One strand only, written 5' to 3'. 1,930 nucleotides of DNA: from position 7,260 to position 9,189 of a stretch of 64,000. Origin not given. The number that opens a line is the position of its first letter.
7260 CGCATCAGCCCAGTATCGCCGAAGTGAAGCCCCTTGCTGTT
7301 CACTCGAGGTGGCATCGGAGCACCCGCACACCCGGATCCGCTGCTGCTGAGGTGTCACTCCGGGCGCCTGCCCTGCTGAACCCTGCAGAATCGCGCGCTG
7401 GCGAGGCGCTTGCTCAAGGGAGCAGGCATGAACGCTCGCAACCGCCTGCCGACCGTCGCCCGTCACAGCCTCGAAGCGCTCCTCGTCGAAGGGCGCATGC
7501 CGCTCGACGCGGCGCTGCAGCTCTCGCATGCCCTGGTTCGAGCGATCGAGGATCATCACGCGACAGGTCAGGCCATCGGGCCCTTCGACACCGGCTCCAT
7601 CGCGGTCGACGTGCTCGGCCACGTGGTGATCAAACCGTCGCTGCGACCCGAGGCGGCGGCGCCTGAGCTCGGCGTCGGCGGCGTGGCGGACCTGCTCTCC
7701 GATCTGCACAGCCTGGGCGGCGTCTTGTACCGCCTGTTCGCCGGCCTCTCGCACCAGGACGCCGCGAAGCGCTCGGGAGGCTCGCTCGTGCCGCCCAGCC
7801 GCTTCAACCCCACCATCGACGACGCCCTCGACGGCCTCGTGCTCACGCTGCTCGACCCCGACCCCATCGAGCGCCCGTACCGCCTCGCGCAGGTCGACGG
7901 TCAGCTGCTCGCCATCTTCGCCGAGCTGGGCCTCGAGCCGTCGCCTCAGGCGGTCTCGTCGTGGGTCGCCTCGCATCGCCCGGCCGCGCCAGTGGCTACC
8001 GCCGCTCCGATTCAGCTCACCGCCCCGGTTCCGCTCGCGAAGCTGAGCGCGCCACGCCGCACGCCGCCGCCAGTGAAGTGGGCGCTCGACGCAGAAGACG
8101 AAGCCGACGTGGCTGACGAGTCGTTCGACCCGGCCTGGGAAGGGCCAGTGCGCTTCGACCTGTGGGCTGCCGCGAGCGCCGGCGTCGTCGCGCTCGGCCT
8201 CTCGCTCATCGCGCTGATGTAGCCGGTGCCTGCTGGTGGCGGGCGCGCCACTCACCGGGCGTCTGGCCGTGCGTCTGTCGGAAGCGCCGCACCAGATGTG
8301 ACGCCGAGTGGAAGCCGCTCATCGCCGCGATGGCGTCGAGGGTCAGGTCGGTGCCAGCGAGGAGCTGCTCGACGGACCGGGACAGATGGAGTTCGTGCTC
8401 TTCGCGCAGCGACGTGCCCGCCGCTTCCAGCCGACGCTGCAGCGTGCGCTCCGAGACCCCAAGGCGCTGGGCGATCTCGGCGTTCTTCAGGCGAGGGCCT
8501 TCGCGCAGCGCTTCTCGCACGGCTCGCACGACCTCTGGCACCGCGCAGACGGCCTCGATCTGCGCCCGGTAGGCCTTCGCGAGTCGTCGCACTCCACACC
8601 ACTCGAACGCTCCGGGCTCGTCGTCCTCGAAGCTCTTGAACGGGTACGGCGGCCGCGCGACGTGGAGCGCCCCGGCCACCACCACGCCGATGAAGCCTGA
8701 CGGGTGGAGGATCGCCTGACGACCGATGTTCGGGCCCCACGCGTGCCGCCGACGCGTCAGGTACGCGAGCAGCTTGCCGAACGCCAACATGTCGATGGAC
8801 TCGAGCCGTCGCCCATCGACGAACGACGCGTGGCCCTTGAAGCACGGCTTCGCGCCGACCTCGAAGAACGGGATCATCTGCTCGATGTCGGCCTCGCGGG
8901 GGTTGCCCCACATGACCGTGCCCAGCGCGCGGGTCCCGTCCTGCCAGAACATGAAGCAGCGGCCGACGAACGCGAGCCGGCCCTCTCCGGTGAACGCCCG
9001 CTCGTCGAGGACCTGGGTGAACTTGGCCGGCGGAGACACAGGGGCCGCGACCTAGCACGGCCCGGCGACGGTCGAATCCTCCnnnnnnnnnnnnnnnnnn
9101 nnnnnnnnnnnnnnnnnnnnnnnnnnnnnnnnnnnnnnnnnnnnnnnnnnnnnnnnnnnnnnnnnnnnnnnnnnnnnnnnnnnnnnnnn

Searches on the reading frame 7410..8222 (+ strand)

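Call 9: search_protein_families(library=pfam, proteins=[window:7410-8222:+], max_evalue=0.01)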
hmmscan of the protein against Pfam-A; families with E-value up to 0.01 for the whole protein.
window:7410-8222:+ (270 aa): 0 families

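Call 10: search_protein_families(library=ncbifam, proteins=[window:7410-8222:+], max_evalue=0.01)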
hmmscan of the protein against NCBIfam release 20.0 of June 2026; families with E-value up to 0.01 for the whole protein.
window:7410-8222:+ (270 aa): 2 families
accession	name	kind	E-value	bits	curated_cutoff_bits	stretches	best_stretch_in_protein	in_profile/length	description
NF047741.1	antiphage_MADS6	equivalog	2.8e-05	22.9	460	1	84-171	370-462/612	methylation-associated defense system protein kinase MAD6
NF033483.0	PknB_PASTA_kin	equivalog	0.00018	20.7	450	1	84-170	176-269/563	Stk1 family PASTA domain-containing Ser/Thr kinase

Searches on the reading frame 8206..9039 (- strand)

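Call 9: search_protein_families(library=pfam, proteins=[window:8206-9039:-], max_evalue=0.01)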
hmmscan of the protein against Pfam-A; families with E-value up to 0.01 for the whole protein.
window:8206-9039:- (277 aa): 10 families
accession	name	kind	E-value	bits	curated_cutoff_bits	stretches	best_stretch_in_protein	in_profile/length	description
PF12833.13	HTH_18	-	6e-17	62.2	33.6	1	189-267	1-80/80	Helix-turn-helix domain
PF00165.29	HTH_AraC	-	6.5e-12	45.7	26.6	1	229-265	6-41/42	Bacterial regulatory helix-turn-helix proteins, AraC family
PF13404.12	HTH_AsnC-type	-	1.1e-05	25.6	27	1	176-205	10-39/42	AsnC-type helix-turn-helix domain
PF13412.12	HTH_24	-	3.4e-05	23.8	21.9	1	176-205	10-39/48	Winged helix-turn-helix DNA-binding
PF13384.12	HTH_23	-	0.00018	21.6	24.6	1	177-205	14-39/50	Homeodomain-like domain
PF08281.18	Sigma70_r4_2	-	0.00059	19.9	25.7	1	184-205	27-48/54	Sigma-70, region 4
PF08279.18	HTH_11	-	0.00085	19.6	25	1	178-205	9-37/55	HTH domain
PF07638.17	Sigma70_ECF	-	0.0026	18.1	21.1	1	180-214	150-182/185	ECF sigma factor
PF25213.1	HVO_A0261_N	-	0.0077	16.5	35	0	173-206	15-47/86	HVO_A0261 N-terminal domain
PF20432.4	Xre-like-HTH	-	0.0098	16.6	25.8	1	183-204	23-43/63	Antitoxin Xre-like helix-turn-helix domain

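Call 10: search_protein_families(library=ncbifam, proteins=[window:8206-9039:-], max_evalue=0.01)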
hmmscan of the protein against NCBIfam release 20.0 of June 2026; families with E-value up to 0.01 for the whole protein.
window:8206-9039:- (277 aa): 20 families
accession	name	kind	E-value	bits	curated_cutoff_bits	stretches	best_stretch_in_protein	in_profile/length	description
NF049968.1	QhpR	equivalog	1e-14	54.4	250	1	150-265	170-284/284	AraC-like transcriptional regulator QhpR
NF050186.1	TransRegGliRPseudo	equivalog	2.7e-14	53.3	570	1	157-268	226-337/338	AraC family transcriptional regulator GliR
NF053784.1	TranRegCyprAlk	equivalog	3.1e-10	39.9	500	1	184-266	253-335/336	transcriptional regulator CypR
NF006902.0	PRK09393.1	equivalog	1e-09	38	425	1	169-270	224-324/327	transcriptional regulator FtrA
NF007243.0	PRK09685.1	equivalog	6e-08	32.4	199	1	169-268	202-302/303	transcriptional regulator FeaR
NF047455.1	TF_Staph_AryK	equivalog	1.4e-05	23.6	850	1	221-271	212-262/759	transcriptional regulator AryK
NF007432.1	PRK09978.1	equivalog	2.2e-05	23.7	500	1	187-270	162-245/274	DNA-binding transcriptional regulator GadX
TIGR02985.1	Sig70_bacteroi1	subfamily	0.00019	21.7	126.4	1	162-214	110-161/162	RNA polymerase sigma-70 factor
NF052371.1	TransRegGbdRPseu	equivalog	0.0002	20.5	480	1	170-271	230-330/365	choline metabolism transcriptional regulator GbdR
NF012144.2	ramA_TF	equivalog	0.00025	21.5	180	1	184-268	22-107/108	RamA family antibiotic efflux transcriptional regulator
NF010026.0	PRK13501.1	equivalog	0.0012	18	363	1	186-276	195-286/290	HTH-type transcriptional activator RhaR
NF010028.0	PRK13503.1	equivalog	0.0016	17.9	288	1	187-269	191-274/278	HTH-type transcriptional activator RhaS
NF047788.1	TransRegPocR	equivalog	0.0032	16.8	500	1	223-270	246-293/296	transcriptional regulator PocR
NF041533.1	trans_reg_TagK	equivalog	0.0033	17.2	270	1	186-276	25-115/178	transcriptional regulator TagK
NF011733.0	PRK15186.1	equivalog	0.0046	16.3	403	1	188-266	202-280/291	AraC family transcriptional regulator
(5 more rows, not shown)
